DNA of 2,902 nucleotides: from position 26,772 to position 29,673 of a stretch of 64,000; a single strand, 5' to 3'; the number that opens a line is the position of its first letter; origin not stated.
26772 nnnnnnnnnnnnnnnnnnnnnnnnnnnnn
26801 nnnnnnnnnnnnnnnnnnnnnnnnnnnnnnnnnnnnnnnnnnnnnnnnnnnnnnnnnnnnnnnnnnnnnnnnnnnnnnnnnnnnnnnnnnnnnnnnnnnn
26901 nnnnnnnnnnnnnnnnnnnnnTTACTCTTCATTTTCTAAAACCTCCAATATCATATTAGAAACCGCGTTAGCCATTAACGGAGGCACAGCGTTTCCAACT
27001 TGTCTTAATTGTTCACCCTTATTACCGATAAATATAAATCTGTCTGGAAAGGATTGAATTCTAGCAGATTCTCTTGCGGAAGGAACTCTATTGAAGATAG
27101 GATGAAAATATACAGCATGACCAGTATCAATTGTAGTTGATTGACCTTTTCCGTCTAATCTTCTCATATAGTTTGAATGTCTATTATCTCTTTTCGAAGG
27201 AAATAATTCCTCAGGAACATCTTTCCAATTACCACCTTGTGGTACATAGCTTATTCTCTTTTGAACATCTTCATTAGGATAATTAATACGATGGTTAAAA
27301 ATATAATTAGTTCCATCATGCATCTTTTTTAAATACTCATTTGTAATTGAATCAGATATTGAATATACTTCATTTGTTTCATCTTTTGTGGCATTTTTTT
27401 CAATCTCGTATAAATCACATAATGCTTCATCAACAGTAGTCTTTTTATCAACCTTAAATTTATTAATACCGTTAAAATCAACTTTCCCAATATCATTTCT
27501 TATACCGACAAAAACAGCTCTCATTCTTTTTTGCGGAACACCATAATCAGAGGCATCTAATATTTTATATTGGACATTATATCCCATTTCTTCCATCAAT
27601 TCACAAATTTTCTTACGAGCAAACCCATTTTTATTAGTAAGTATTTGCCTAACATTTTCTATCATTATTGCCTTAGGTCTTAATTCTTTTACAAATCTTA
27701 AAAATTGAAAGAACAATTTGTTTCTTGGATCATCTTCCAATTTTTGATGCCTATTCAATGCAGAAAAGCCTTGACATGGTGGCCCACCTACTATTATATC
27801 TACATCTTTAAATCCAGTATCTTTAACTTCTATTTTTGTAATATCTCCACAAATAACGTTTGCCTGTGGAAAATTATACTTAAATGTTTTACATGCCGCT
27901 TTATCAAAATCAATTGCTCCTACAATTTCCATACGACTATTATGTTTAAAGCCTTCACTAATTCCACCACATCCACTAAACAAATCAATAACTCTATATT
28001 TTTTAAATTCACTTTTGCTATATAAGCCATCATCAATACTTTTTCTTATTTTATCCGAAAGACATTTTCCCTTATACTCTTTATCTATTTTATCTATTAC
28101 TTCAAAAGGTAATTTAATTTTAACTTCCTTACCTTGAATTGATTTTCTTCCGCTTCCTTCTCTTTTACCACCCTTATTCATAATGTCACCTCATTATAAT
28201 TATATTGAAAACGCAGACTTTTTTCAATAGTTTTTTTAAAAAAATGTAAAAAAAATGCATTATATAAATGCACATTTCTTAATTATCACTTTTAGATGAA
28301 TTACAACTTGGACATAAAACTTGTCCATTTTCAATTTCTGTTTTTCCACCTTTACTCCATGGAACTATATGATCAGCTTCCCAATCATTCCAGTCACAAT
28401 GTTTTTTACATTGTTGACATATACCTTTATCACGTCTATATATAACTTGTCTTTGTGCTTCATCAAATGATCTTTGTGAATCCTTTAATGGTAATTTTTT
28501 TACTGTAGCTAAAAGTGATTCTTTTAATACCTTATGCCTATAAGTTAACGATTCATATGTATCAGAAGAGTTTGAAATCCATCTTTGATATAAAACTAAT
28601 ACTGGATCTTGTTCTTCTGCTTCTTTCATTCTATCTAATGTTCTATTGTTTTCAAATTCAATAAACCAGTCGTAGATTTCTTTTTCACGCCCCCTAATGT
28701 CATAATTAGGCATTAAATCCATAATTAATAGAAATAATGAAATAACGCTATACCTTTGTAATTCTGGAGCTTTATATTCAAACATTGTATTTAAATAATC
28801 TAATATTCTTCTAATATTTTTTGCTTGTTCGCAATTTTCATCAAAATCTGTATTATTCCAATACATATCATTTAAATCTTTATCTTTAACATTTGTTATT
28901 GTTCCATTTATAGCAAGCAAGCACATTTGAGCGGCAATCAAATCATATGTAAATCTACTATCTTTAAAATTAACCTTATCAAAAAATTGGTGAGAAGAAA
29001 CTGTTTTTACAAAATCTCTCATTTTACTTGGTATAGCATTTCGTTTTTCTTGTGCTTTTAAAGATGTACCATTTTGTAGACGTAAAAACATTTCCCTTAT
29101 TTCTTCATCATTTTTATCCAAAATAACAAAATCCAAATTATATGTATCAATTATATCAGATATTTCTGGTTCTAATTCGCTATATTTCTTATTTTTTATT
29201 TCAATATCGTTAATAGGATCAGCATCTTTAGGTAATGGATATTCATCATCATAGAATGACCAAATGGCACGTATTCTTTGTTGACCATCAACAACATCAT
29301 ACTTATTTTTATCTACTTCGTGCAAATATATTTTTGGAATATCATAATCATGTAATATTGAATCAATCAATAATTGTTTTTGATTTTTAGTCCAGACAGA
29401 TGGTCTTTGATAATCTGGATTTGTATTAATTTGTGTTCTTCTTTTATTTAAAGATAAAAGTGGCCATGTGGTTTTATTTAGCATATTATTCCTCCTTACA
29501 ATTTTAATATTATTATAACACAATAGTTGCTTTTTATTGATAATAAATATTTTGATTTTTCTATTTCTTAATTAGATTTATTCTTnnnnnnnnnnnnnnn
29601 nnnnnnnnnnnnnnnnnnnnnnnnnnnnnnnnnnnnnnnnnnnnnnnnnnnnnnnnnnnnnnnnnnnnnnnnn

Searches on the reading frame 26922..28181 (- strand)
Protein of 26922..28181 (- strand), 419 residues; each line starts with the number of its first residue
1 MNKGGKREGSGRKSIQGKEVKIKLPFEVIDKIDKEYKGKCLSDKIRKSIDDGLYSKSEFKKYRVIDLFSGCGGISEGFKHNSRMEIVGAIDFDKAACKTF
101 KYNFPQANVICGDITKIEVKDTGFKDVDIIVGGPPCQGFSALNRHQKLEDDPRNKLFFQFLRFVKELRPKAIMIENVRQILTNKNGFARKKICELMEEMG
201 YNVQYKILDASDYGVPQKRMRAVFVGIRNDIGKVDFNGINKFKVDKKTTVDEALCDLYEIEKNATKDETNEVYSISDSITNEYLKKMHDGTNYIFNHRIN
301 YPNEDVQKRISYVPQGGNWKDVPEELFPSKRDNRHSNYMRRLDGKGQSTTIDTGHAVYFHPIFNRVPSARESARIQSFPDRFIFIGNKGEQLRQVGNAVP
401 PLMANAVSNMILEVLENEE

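Call 60: search_protein_families(library=pfam, proteins=[window:26922-28181:-], max_evalue=0.0001)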
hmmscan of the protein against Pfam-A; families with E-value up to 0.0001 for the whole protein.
window:26922-28181:- (419 aa): 2 families
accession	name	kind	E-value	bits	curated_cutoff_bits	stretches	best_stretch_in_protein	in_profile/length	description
PF00145.23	DNA_methylase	-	2.5e-78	264.2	22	1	62-411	1-322/324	C-5 cytosine-specific DNA methylase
PF09445.16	Methyltransf_15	-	4.6e-05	23.5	22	0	63-143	3-88/165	RNA cap guanine-N2 methyltransferase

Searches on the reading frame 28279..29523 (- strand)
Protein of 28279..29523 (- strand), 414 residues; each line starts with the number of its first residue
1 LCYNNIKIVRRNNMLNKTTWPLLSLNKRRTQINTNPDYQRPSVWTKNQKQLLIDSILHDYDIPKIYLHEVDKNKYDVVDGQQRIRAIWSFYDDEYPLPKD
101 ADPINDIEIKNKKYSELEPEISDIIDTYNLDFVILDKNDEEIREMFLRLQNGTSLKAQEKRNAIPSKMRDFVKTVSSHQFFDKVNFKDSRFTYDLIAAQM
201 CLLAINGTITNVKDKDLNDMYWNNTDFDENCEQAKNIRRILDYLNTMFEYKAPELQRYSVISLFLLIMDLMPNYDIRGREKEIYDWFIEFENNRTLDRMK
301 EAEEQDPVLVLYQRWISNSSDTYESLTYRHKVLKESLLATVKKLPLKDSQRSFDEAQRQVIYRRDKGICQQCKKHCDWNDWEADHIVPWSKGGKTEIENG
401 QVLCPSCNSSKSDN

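Call 60: search_protein_families(library=pfam, proteins=[window:28279-29523:-], max_evalue=0.0001)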
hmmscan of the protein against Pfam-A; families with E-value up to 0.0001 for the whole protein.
window:28279-29523:- (414 aa): 3 families
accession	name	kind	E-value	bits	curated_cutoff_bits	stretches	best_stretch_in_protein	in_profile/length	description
PF03235.19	GmrSD_N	-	1.3e-20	74.8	33.2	1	26-163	6-196/199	GmrSD restriction endonuclease, N-terminal domain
PF01844.29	HNH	-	4.8e-14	52.7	21.4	1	369-413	1-46/47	HNH endonuclease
PF14279.12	HNH_5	-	2.5e-09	37.4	27.5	1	369-413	1-45/56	HNH endonuclease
